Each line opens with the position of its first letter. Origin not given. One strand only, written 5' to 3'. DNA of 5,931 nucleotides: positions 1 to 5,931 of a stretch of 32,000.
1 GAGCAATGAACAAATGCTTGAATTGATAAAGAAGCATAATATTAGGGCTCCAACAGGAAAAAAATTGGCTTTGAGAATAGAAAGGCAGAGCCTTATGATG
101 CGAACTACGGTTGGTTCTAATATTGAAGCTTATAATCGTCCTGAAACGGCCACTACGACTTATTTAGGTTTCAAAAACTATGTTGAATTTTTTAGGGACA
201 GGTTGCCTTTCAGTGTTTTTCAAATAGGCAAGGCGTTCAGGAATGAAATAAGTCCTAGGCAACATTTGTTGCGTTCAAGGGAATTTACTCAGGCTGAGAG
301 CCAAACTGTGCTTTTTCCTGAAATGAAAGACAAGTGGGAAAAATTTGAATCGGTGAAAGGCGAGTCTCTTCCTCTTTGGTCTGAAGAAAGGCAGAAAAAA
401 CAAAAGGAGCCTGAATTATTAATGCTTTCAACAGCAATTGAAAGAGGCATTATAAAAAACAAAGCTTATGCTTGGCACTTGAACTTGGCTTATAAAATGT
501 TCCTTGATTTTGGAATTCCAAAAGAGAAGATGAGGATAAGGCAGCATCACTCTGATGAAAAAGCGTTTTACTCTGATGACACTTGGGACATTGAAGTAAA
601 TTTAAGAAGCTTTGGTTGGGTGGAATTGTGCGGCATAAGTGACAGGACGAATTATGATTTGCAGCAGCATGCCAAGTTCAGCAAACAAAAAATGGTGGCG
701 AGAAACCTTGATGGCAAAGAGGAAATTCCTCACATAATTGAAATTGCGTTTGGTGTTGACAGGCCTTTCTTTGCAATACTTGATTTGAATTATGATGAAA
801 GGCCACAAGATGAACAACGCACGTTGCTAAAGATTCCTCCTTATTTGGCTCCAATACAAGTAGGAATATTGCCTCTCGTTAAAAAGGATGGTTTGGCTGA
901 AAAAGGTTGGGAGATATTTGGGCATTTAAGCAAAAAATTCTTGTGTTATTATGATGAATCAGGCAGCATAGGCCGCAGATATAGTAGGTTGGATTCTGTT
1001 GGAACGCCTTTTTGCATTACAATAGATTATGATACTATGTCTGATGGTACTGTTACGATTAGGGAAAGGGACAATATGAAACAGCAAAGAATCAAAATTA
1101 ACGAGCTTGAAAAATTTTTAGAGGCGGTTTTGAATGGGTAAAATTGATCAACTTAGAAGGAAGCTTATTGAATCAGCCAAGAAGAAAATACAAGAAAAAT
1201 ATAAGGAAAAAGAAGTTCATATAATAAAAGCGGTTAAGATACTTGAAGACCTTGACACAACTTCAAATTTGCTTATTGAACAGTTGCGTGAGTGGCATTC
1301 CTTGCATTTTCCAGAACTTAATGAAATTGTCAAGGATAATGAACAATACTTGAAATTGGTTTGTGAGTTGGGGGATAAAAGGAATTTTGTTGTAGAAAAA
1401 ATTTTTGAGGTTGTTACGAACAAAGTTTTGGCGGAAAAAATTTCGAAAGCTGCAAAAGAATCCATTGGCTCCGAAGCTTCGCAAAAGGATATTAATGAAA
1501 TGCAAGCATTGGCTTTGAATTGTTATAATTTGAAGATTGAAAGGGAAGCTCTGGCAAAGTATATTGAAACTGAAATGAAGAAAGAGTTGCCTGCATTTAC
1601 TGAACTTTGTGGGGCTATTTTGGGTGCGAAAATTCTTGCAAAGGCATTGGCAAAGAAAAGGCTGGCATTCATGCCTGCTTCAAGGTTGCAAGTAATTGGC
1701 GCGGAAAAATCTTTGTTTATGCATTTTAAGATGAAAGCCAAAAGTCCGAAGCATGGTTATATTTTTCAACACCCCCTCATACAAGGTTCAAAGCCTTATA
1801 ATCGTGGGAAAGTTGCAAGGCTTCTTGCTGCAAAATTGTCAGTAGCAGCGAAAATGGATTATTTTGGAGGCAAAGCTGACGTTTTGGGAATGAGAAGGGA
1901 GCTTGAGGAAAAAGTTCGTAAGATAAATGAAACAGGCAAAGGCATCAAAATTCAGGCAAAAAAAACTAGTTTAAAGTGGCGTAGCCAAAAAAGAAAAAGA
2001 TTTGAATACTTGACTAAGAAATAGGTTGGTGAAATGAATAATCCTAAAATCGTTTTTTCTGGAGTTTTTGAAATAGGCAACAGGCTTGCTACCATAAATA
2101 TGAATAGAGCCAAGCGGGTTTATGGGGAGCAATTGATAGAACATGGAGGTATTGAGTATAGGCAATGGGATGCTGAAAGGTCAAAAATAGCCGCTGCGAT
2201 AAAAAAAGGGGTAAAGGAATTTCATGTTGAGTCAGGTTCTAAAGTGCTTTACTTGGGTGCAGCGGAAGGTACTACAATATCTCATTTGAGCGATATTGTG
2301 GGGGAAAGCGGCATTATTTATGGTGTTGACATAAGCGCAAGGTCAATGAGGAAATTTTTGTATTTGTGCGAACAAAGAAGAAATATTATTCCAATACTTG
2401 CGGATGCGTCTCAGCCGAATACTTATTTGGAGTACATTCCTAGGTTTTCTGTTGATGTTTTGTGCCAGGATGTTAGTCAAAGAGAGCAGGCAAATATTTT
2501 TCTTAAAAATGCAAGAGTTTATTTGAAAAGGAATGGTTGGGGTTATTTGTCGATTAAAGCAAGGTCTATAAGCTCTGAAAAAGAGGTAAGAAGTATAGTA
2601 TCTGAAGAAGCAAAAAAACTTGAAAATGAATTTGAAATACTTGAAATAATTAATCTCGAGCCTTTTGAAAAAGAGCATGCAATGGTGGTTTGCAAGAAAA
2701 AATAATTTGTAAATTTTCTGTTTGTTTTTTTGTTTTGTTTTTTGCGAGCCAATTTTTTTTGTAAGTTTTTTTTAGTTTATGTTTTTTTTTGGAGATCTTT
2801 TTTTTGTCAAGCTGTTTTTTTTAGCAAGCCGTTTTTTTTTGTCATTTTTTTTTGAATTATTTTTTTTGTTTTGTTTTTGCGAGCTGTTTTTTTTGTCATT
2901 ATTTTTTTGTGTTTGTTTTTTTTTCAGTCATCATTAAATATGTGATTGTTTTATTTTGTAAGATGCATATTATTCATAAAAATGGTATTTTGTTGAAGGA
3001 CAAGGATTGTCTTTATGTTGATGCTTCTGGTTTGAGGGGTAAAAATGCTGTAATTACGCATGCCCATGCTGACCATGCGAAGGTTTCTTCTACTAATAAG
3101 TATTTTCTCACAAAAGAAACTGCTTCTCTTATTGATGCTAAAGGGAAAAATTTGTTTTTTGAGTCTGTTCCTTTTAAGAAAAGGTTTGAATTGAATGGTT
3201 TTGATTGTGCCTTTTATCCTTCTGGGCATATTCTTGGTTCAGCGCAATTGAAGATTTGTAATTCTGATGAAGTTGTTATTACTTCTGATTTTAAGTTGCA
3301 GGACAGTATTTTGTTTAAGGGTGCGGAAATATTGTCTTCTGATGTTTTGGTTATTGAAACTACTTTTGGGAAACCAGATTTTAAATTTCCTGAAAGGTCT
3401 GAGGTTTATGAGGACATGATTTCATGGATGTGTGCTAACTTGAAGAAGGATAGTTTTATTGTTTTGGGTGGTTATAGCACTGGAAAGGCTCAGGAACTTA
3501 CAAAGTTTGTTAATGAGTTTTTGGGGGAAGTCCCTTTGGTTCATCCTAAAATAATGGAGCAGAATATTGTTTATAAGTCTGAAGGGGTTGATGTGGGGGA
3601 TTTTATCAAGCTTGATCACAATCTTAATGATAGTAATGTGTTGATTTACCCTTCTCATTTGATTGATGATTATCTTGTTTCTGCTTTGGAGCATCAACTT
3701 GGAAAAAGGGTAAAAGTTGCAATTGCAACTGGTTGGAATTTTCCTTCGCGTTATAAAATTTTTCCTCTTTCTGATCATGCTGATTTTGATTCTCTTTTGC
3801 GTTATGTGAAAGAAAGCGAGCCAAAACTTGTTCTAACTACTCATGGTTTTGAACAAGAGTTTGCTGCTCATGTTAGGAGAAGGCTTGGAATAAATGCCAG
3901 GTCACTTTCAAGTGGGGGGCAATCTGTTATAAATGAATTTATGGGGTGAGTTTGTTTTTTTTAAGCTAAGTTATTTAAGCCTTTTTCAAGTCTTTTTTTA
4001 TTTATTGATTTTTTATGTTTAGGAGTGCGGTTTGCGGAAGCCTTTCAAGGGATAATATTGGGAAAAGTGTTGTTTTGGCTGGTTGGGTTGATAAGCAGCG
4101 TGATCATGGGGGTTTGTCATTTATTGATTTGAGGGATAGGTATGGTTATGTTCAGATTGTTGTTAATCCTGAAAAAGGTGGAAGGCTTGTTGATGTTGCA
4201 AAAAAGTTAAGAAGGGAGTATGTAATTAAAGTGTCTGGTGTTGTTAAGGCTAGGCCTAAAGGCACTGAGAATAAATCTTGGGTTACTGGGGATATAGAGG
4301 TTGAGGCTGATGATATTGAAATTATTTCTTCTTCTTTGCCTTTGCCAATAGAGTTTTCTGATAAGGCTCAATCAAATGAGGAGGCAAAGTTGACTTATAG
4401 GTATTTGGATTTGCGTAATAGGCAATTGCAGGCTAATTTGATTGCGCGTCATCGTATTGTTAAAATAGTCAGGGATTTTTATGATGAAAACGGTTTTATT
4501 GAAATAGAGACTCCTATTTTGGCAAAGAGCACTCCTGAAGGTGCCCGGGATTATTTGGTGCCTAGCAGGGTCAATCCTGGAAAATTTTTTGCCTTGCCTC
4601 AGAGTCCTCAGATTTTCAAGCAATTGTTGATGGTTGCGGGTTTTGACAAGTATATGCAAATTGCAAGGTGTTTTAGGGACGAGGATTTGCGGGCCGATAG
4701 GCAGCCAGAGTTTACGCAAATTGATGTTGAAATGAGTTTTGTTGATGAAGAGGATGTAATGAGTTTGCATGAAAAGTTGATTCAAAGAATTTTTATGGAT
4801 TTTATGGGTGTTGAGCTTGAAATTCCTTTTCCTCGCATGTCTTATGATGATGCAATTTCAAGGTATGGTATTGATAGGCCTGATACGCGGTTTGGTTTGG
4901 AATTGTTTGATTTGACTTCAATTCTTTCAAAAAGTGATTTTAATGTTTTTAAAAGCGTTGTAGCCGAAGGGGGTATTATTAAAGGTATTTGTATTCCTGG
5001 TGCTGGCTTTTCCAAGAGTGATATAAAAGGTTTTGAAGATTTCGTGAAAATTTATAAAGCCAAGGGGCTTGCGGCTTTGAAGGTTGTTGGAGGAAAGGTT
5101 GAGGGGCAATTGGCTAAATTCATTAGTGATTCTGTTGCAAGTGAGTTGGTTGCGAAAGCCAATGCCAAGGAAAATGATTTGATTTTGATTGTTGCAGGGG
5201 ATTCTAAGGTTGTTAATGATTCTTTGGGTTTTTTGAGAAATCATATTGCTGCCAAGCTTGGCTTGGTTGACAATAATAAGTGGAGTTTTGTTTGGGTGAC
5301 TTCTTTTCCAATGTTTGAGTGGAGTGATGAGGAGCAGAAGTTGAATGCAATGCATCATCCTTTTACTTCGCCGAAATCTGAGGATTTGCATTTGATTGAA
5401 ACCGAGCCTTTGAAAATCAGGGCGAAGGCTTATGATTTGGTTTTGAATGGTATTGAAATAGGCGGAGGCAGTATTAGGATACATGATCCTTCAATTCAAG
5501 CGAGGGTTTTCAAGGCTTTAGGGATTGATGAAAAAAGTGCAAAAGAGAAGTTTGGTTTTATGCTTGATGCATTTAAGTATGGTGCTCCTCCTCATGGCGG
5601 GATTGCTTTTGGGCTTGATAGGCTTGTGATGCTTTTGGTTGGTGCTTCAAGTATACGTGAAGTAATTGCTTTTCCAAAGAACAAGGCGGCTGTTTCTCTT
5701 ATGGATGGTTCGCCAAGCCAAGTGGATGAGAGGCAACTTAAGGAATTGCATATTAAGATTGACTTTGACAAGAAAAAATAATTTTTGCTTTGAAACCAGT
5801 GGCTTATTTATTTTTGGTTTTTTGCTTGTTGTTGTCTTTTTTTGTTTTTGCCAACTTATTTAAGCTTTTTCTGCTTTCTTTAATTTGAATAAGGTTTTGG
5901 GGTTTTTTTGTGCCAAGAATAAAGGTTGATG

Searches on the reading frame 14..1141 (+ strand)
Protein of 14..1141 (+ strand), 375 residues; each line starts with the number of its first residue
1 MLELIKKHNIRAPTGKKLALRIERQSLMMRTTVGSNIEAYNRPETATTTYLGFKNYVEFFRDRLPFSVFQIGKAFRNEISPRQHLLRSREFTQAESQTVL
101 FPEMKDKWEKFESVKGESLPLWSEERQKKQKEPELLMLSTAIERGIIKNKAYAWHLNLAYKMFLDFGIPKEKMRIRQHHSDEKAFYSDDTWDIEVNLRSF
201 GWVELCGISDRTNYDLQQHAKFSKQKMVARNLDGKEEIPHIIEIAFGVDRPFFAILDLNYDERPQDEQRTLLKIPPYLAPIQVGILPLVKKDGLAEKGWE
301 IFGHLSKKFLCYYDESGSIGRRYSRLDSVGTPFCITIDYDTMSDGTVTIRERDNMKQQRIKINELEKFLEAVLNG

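Call 21: find_encoding_contigs(protein=window:14-1141:+, flank=10000, max_places=10)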
Protein window:14-1141:+ (375 aa): no gene with exactly this product is on record in the collection.

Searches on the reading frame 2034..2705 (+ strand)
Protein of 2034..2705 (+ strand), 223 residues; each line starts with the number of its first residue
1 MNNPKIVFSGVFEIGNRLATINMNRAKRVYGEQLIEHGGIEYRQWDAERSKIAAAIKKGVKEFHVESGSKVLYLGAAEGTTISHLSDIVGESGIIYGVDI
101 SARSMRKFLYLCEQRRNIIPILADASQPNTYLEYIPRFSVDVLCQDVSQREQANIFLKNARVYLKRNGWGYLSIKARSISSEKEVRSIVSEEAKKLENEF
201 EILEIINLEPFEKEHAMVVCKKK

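Call 12: search_protein_families(library=pfam, proteins=[window:2034-2705:+])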
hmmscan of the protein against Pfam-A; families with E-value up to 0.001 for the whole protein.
window:2034-2705:+ (223 aa): 1 family
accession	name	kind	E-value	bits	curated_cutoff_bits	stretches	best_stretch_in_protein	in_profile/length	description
PF01269.23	Fibrillarin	-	5e-79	265.1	27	1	8-222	7-225/227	Fibrillarin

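Call 23: find_encoding_contigs(protein=window:2034-2705:+, flank=10000, max_places=10)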
Protein window:2034-2705:+ (223 aa): 4 contigs read that carry it; 3 places shown.
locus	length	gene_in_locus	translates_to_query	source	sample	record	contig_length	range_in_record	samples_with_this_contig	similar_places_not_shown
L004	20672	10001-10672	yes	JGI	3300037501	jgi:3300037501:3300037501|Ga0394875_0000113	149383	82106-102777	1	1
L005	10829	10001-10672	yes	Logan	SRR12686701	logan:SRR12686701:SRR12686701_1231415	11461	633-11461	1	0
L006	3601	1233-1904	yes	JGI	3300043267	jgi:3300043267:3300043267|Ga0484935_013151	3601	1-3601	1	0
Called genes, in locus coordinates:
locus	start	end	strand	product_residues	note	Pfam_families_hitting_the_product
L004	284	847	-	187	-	-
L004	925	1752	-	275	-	PF22700:MVD-like_N, PF00288:GHMP_kinases_N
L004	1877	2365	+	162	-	PF00011:HSP20, PF27746:Small_heat_shock_put (weak)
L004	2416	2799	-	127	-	PF08282:Hydrolase_3 (weak)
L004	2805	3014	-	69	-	-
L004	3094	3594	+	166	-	PF24034:DUF7343 (weak)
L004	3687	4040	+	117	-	-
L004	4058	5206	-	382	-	-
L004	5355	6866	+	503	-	-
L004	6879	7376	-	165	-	-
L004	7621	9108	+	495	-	PF00152:tRNA-synt_2 (faint), PF00587:tRNA-synt_2b, PF03129:HGTP_anticodon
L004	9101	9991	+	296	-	PF01798:Nop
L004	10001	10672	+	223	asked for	PF01269:Fibrillarin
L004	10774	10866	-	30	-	-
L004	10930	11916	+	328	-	PF07521:RMMBL (weak)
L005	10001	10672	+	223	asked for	PF01269:Fibrillarin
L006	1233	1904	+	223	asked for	PF01269:Fibrillarin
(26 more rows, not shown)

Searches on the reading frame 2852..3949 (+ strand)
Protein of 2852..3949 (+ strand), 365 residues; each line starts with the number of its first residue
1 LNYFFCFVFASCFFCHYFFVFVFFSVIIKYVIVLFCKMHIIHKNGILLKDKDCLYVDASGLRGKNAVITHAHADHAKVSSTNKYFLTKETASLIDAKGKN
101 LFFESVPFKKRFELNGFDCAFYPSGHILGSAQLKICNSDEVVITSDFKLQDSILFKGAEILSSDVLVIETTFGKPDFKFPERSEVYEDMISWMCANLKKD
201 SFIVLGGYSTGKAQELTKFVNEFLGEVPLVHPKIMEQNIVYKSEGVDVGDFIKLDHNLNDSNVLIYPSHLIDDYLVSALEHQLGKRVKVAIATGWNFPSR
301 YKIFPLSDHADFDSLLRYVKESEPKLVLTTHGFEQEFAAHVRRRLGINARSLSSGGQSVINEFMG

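Call 12: search_protein_families(library=pfam, proteins=[window:2852-3949:+])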
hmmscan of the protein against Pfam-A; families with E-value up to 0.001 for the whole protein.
window:2852-3949:+ (365 aa): 1 family
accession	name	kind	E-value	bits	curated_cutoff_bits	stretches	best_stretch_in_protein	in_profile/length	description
PF07521.17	RMMBL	-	8.9e-06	26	21.6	1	306-349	14-60/63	Zn-dependent metallo-hydrolase RNA specificity domain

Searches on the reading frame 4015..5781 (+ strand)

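Call 12: search_protein_families(library=pfam, proteins=[window:4015-5781:+])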
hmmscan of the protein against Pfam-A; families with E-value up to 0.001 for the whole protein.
window:4015-5781:+ (588 aa): 4 families
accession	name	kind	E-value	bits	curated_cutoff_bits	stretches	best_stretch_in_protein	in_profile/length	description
PF00152.25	tRNA-synt_2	-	2.1e-129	431.5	25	1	121-557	1-308/308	tRNA synthetases class II (D, K and N)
PF02938.19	GAD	-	3.8e-23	82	23.4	1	312-404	1-95/95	GAD domain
PF01336.31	tRNA_anti-codon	-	7.4e-18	64.7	27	1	19-104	1-75/75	OB-fold nucleic acid binding domain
PF01409.25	tRNA-synt_2d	-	1.2e-05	25.4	19.8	0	212-272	104-162/246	tRNA synthetases class II core domain (F)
